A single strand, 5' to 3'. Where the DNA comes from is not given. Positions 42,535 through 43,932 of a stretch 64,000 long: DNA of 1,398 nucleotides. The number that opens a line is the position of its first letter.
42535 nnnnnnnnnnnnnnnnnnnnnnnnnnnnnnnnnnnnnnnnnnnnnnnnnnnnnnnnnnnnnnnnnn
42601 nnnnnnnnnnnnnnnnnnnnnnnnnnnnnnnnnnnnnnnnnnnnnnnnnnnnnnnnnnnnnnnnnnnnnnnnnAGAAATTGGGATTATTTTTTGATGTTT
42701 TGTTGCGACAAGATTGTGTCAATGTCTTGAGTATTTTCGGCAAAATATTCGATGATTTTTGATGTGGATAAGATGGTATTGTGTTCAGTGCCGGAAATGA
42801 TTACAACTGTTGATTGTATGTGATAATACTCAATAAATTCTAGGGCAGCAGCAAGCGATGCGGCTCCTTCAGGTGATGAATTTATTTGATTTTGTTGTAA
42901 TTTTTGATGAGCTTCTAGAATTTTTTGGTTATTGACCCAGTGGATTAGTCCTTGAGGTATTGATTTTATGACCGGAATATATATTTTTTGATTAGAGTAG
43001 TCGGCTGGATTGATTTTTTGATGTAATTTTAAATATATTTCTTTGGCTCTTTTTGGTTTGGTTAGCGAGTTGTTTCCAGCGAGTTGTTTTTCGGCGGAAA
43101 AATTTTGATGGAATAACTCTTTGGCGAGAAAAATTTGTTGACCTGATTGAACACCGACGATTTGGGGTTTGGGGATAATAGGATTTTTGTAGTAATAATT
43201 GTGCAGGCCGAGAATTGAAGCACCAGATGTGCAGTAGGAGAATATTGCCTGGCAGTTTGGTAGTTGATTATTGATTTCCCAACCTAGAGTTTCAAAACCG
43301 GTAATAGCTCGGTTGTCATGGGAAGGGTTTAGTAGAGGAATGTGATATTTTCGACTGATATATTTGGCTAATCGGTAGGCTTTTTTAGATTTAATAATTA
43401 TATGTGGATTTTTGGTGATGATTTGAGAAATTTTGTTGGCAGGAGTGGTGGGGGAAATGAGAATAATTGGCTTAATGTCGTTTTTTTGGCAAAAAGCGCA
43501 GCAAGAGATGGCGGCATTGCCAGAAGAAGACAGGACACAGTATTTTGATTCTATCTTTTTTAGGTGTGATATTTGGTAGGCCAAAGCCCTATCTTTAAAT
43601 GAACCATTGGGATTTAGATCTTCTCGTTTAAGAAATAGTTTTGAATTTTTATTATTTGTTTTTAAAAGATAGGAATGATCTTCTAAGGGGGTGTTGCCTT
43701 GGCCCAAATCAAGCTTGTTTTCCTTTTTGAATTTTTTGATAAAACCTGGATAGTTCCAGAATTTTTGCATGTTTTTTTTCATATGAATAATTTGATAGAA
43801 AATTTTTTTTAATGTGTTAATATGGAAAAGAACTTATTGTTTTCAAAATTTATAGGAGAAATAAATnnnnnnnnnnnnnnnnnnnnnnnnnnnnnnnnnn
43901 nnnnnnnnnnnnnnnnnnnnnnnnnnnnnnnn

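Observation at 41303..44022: LysW-like zinc-ribbon mini-protein divergent from a threonine-synthase-like PLP enzyme and ATP-grasp ligase operon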

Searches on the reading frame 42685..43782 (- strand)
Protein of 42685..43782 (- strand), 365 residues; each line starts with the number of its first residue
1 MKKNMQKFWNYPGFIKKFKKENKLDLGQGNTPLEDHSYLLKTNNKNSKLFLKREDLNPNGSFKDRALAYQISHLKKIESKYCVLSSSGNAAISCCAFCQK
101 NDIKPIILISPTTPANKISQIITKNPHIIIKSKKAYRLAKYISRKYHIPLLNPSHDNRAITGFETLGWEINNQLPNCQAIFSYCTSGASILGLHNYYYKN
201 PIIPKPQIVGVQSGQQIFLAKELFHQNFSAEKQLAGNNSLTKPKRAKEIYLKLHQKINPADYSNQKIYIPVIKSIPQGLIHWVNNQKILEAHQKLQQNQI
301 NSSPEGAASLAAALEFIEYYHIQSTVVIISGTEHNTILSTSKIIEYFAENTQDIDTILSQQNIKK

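Call 3: search_protein_families(library=pfam, proteins=[window:42685-43782:-], max_evalue=1)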
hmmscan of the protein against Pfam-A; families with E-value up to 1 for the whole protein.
window:42685-43782:- (365 aa): 2 families
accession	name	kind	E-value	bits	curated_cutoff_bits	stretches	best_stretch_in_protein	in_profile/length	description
PF00291.31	PALP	-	2.4e-34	119.4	35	1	25-330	2-294/295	Pyridoxal-phosphate dependent enzyme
PF00290.26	Trp_syntA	-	0.062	12.7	27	1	92-124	130-162/259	Tryptophan synthase alpha chain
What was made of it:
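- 42685..43782 (-): PLP-dependent fold-type-II enzyme, 365 aa. The catalytic Lys sits in GSFKDRA, and the SSSGNAA loop and the SGA phosphate loop are present. PF00291 scores 119 bits (call 3).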

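Call 4: search_protein_families(library=ncbifam, proteins=[window:42685-43782:-], max_evalue=1)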
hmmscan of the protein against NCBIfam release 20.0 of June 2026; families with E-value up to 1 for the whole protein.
window:42685-43782:- (365 aa): 36 families (the best 25 are shown)
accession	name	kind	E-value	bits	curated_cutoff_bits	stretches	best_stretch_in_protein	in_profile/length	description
NF006050.0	PRK08197.1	equivalog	5.8e-20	71.4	303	2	2-175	52-227/406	threonine synthase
TIGR01127.1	ilvA_1Cterm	equivalog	7.4e-20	71.3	378.75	1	31-345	1-296/380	threonine ammonia-lyase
NF004170.0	PRK05638.1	equivalog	3e-19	68.9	421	1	2-320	40-339/442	threonine synthase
NF006205.0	PRK08329.1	equivalog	3.1e-18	65.9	358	1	43-249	68-276/347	threonine synthase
NF006674.0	PRK09224.1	subfamily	6.2e-18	64.8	577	1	30-222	25-218/508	threonine ammonia-lyase IlvA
NF005292.0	PRK06815.1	equivalog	1.2e-17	64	371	1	30-216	21-207/320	threonine/serine dehydratase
NF006390.0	PRK08639.1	equivalog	2.1e-17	63.2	421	1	30-333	25-314/418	threonine ammonia-lyase IlvA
TIGR02079.1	THD1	equivalog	3.8e-17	62.2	440.55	1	30-212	16-203/410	threonine ammonia-lyase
NF009130.0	PRK12483.1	subfamily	1.3e-15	57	801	1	31-219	38-227/521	threonine ammonia-lyase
TIGR01124.1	ilvA_2Cterm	equivalog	1.7e-15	56.6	411.3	1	30-220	17-208/499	threonine ammonia-lyase, biosynthetic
NF005035.0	PRK06450.1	equivalog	2.4e-15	56.2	301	1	24-235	52-258/338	threonine synthase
NF006389.0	PRK08638.1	equivalog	3.8e-14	52.4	453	1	23-215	20-212/333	bifunctional threonine ammonia-lyase/L-serine ammonia-lyase TdcB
NF005680.0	PRK07476.1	equivalog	7.7e-14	51.4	413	1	30-192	23-187/326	hydroxyectoine utilization dehydratase EutB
TIGR00260.1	thrC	equivalog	1.1e-13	51.1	167.1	1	15-318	8-312/340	threonine synthase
NF005600.0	PRK07334.1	equivalog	5.3e-13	48.3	496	1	46-219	42-217/408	threonine ammonia-lyase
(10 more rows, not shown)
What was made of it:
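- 42685..43782 (-): All NCBIfam equivalogs are far below cut-off, with ThrC and IlvA both near 71 bits (call 4).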

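Call 26: search_solved_structures(query=window:42685-43779:-, max_evalue=0.001)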
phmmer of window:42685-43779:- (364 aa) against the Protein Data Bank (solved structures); distinct sequences matched with E-value up to 0.001: 17.
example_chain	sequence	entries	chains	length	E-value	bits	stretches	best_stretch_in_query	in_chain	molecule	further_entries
2zsj_A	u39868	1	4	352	9.7e-13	51.2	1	12-212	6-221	Threonine synthase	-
1uim_A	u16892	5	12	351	1.6e-12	50.5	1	17-190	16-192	Threonine Synthase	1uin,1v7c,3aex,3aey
6cgq_A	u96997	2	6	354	8.6e-12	48.1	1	10-200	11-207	Threonine synthase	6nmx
3iau_A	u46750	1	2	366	2.6e-11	46.5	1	47-212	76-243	Threonine deaminase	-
8y1j_A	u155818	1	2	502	3.3e-09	39.6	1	29-214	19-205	L-threonine dehydratase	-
5cvc_A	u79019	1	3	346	7.1e-07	31.9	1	46-192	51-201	Serine racemase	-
1pwe_A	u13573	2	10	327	1.8e-06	30.6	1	29-129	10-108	L-serine dehydratase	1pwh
6ahi_A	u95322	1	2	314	2.5e-06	30.1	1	44-213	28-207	Cysteine synthase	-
2d1f_A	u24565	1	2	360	3.2e-06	29.8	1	25-212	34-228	Threonine synthase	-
4h27_A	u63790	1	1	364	7.6e-06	28.6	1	29-144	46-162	L-serine dehydratase/L-threonine deaminase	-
2gn0_A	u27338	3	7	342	1e-05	28.1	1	45-214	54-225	Threonine dehydratase catabolic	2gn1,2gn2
6lut_A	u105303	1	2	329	2.1e-05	27.1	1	45-189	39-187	Probable serine racemase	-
1p5j_A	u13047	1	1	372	4.5e-05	26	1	29-143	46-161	L-serine dehydratase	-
2rkb_A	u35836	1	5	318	0.0001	24.8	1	46-117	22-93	Serine dehydratase-like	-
5c3u_A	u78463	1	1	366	0.00019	24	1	43-257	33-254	L-serine ammonia-lyase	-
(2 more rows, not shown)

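Call 54: search_solved_structures(query=A4, max_evalue=0.00001, show_alignments=2)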
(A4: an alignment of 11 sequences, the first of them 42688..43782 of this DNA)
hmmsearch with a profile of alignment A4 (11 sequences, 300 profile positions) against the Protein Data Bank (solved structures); distinct sequences matched with E-value up to 0.00001: 103 (the best 60 are shown).
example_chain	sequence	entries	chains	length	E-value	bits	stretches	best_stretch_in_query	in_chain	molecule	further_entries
6cgq_A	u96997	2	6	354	2.2e-25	92.6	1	4-298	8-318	Threonine synthase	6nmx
2zsj_A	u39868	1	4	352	1.1e-23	87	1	32-286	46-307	Threonine synthase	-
1uim_A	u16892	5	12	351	1e-21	80.5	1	25-296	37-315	Threonine Synthase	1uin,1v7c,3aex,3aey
2d1f_A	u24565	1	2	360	1.9e-21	79.6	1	27-294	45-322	Threonine synthase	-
8y1j_A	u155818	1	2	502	2.2e-21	79.5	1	33-297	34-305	L-threonine dehydratase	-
3iau_A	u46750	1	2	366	3.3e-20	75.6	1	34-298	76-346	Threonine deaminase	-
2gn0_A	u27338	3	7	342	7.8e-20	74.4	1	33-298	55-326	Threonine dehydratase catabolic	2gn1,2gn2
4h27_A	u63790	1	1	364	7.2e-19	71.2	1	33-288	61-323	L-serine dehydratase/L-threonine deaminase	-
1p5j_A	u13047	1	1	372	5.3e-18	68.4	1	33-288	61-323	L-serine dehydratase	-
1pwe_A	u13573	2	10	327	8e-18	67.8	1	33-280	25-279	L-serine dehydratase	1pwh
2rkb_A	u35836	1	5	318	2.8e-17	66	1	35-280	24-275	Serine dehydratase-like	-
6lut_A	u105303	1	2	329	3.2e-17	65.8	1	27-298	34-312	Probable serine racemase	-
5ybw_A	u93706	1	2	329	8.3e-16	61.1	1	31-297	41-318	Aspartate racemase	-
5cvc_A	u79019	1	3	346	9.7e-16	60.9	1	33-280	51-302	Serine racemase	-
3l6b_A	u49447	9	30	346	5.3e-15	58.5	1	26-297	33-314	Serine racemase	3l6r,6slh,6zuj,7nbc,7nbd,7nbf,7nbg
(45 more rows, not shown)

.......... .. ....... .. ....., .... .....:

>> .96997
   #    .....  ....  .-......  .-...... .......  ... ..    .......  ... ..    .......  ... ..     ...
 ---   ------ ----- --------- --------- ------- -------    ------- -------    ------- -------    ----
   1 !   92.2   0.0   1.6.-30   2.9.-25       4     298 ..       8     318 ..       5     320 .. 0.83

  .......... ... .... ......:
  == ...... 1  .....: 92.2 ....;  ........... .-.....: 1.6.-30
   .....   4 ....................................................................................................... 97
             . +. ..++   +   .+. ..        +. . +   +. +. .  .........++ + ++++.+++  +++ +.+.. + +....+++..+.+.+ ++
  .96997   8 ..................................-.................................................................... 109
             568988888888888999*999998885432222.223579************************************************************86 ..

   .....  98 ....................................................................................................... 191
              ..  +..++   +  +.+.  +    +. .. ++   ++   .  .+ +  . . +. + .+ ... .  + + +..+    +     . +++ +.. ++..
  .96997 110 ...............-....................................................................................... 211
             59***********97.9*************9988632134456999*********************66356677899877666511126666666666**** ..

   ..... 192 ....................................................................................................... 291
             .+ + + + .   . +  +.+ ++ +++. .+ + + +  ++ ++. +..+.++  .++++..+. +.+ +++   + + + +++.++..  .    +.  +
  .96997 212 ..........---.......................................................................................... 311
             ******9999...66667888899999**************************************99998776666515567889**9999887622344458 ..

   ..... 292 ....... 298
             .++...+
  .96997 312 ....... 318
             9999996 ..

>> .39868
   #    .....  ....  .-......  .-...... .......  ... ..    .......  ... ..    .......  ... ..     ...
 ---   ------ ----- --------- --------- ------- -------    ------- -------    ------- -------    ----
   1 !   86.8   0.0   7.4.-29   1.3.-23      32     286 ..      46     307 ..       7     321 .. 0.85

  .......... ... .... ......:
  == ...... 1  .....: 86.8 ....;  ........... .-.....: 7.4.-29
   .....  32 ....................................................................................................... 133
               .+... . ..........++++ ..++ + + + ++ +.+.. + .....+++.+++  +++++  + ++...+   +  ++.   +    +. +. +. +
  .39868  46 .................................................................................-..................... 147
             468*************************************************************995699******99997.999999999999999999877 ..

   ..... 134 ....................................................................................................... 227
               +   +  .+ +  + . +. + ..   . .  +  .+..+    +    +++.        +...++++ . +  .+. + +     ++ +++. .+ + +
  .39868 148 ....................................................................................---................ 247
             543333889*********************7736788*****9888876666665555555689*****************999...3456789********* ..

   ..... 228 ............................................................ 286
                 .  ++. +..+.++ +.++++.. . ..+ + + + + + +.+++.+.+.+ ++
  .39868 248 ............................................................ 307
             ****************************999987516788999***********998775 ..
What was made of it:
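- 42685..43782 (-): By profile the best PDB hit is ThrC at 92.6 bits, then Thr dehydratase at 79.5 and the Ser and Asp racemases at about 61-66 (call 54).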
